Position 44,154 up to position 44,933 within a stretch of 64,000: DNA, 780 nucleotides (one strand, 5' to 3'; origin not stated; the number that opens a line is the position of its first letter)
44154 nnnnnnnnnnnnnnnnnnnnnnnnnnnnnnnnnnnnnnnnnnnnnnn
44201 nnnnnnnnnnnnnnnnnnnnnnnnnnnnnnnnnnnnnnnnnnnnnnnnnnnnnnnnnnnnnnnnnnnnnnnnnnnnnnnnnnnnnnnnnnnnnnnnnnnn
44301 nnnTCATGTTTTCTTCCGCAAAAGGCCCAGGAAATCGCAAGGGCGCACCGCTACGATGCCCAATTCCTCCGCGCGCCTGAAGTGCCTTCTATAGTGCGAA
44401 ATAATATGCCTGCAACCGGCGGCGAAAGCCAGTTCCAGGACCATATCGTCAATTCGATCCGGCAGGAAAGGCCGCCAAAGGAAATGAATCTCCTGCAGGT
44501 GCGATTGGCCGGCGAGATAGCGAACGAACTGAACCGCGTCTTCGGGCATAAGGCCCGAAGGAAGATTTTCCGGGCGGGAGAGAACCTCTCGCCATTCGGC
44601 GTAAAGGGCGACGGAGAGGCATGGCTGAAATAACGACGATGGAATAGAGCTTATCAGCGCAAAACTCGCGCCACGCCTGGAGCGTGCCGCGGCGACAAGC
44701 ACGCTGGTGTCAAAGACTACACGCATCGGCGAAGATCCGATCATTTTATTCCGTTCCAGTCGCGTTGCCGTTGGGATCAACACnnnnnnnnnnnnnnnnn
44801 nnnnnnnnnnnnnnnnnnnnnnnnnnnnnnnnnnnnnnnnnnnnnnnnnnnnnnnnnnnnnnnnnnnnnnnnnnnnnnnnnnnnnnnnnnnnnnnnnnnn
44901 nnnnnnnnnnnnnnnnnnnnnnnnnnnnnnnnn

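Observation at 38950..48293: Glycan-related locus with uncharacterised core components and an embedded PIN toxin-antitoxin pair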

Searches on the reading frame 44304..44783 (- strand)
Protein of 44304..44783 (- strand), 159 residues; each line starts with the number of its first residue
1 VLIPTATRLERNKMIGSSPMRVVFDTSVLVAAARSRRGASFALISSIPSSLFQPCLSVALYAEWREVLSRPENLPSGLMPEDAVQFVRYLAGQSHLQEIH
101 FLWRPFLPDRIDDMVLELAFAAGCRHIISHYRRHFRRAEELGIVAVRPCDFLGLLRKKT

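Call 3: search_protein_families(library=pfam, proteins=[window:44304-44783:-], max_evalue=0.01)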
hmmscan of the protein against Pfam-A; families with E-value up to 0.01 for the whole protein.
window:44304-44783:- (159 aa): 1 family
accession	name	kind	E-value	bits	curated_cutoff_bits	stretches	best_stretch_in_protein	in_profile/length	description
PF13470.12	PIN_3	-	2.3e-15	57.8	27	1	21-130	1-112/115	PIN domain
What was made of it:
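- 44304..44726 (-): 140-aa PIN_3 (TIGR00305-type) toxin, placed upstream of its antitoxin. Pfam PIN_3 2.3e-15 (call 3).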

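Call 7: search_protein_families(library=ncbifam, proteins=[window:44304-44783:-], max_evalue=1)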
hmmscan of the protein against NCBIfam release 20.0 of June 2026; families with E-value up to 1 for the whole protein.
window:44304-44783:- (159 aa): 2 families
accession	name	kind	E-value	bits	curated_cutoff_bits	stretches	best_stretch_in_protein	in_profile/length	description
TIGR00305.1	TIGR00305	equivalog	7.7e-05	23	29.15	1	21-129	1-107/115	putative toxin-antitoxin system toxin component, PIN family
NF046100.1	RSP_2648_fam_PIN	equivalog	0.0001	22.3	170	1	44-153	18-129/177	RSP_2648 family PIN domain-containing protein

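Call 77: search_solved_structures(query=window:44307-44726:-, max_evalue=1, show_alignments=3)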
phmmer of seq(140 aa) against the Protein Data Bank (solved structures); distinct sequences matched with E-value up to 1: 0.

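Call 99: search_dna_similar(query=window:44304-44726:-, collection=plasmids, mode=protein, max_evalue=0.001, max_rows=12)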
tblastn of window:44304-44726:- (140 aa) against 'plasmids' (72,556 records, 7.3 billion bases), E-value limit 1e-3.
Records with a match: 71; places in all: 74; records where one place covers at least 80% of the query: 67.
Best place of each record, by identity: <60% 71.
By first word of the organism name: Synechocystis 12; Sphingobium 7; Methylosinus 6; Moraxella 6; Picosynechococcus 5; Mycetohabitans 4; Sinorhizobium 3; Cyanobacterium 3; Cereibacter 3; Chroococcidiopsis 2; and 20 more.
By predicted mobility (MOB-suite, as given by PLSDB): non-mobilizable 49; mobilizable 13; conjugative 9.
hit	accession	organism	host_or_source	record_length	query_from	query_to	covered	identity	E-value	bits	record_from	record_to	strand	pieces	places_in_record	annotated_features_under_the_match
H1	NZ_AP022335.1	Methylosinus sp. C49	-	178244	2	138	98%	40.3%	1e-12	71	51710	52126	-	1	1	putative toxin-antitoxin system toxin component, PIN family | toxin-antitoxin system HicB family antitoxin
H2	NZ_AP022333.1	Methylosinus sp. C49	-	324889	2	138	98%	40.3%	1e-12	71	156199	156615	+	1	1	putative toxin-antitoxin system toxin component, PIN family | toxin-antitoxin system HicB family antitoxin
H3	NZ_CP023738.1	Methylosinus trichosporium OB3b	isolate,soil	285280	2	138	98%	38.8%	4e-12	69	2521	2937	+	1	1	putative toxin-antitoxin system toxin component, PIN family | toxin-antitoxin system HicB family antitoxin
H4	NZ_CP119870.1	Methylosinus trichosporium OB3b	Whole Organism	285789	2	138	98%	38.8%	4e-12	69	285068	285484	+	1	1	putative toxin-antitoxin system toxin component, PIN family | toxin-antitoxin system HicB family antitoxin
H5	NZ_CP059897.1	Ciceribacter thiooxidans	mixed culture,soil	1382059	1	138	99%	38.1%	1e-12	70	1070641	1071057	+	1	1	none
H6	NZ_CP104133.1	Sinorhizobium sp. K101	Phaseolus vulgaris,cell ...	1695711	1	133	95%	38.8%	4e-13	72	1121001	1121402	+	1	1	none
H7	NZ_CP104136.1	Sinorhizobium sp. C101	Phaseolus vulgaris,cell ...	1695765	1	133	95%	38.8%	4e-13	72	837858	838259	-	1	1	record has no annotation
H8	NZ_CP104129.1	Sinorhizobium sp. M103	Phaseolus vulgaris,cell ...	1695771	1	133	95%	38.8%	4e-13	72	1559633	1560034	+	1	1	none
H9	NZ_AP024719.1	Methylomarinovum tepidoasis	-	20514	1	138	99%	37.1%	7e-10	62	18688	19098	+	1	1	putative toxin-antitoxin system toxin component, PIN family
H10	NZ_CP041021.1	Sphingobium fuliginis ATCC 27551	cell culture,Water of rice field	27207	2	133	94%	38.8%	1e-10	64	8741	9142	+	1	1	putative toxin-antitoxin system toxin component, PIN family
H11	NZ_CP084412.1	Sphingobium sp. CFD-2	cell culture,soil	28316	2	133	94%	38.8%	1e-10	64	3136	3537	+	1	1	putative toxin-antitoxin system toxin component, PIN family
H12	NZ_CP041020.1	Sphingobium fuliginis ATCC 27551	cell culture,Water of rice field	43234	2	133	94%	38.8%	1e-10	64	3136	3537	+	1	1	putative toxin-antitoxin system toxin component, PIN family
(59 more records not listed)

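Call 100: get_annotated_region(hit=H3, flank=1200)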
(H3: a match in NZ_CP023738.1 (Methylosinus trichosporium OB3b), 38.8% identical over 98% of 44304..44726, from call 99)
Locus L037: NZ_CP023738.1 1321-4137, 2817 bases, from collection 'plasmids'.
description: Methylosinus trichosporium OB3b plasmid pOB3b1, complete sequence
organism: Methylosinus trichosporium OB3b (NCBI taxid 595536)
taxonomy: Bacteria; Pseudomonadota; Alphaproteobacteria; Hyphomicrobiales; Methylocystaceae; Methylosinus; Methylosinus trichosporium; Methylosinus trichosporium OB3b
host: -; source: isolate,soil; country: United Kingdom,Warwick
typing (MOB-suite, as given by PLSDB): non-mobilizable
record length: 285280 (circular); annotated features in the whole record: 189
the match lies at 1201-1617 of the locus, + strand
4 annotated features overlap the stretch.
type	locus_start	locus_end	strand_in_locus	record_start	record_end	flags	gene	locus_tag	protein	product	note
CDS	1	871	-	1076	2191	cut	-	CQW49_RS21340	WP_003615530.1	RHE_PE00001 family protein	-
CDS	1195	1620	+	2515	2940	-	-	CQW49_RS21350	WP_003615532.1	putative toxin-antitoxin system toxin component, PIN family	-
CDS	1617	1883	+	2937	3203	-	-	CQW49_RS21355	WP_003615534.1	toxin-antitoxin system HicB family antitoxin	-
CDS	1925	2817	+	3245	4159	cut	-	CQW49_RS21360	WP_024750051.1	recombinase family protein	GO:0006310 - DNA recombination [Evidence IEA]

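Call 101: get_annotated_region(hit=H10, flank=1200)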
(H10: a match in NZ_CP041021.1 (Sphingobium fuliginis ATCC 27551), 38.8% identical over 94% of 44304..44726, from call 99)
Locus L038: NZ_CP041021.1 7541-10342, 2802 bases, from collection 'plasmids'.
description: Sphingobium fuliginis ATCC 27551 plasmid pSF4, complete sequence
organism: Sphingobium fuliginis ATCC 27551 (NCBI taxid 1208342)
taxonomy: Bacteria; Pseudomonadota; Alphaproteobacteria; Sphingomonadales; Sphingomonadaceae; Sphingobium; Sphingobium fuliginis; Sphingobium fuliginis ATCC 27551
host: -; source: cell culture,Water of rice field; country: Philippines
typing (MOB-suite, as given by PLSDB): non-mobilizable; replicon rep_cluster_1319,rep_cluster_736
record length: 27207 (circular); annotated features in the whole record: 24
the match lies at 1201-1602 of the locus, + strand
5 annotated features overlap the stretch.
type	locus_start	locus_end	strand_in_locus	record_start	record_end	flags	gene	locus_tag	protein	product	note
CDS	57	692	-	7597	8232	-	-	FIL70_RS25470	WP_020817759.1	transcription elongation protein SprT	-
CDS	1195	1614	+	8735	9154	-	-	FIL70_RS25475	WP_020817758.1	putative toxin-antitoxin system toxin component, PIN family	-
CDS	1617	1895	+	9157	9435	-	-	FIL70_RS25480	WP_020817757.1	toxin-antitoxin system HicB family antitoxin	-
CDS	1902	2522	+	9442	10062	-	-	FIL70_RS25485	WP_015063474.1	histidine phosphatase family protein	-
CDS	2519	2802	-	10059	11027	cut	-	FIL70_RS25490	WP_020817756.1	tyrosine-type recombinase/integrase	GO:0015074 - DNA integration [Evidence IEA]; GO:0006310 - DNA recombination [Evidence IEA]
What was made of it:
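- On Type II toxin-antitoxin, PIN (TIGR00305)/RHH type: Plasmids show the same architecture (calls 100, 101).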
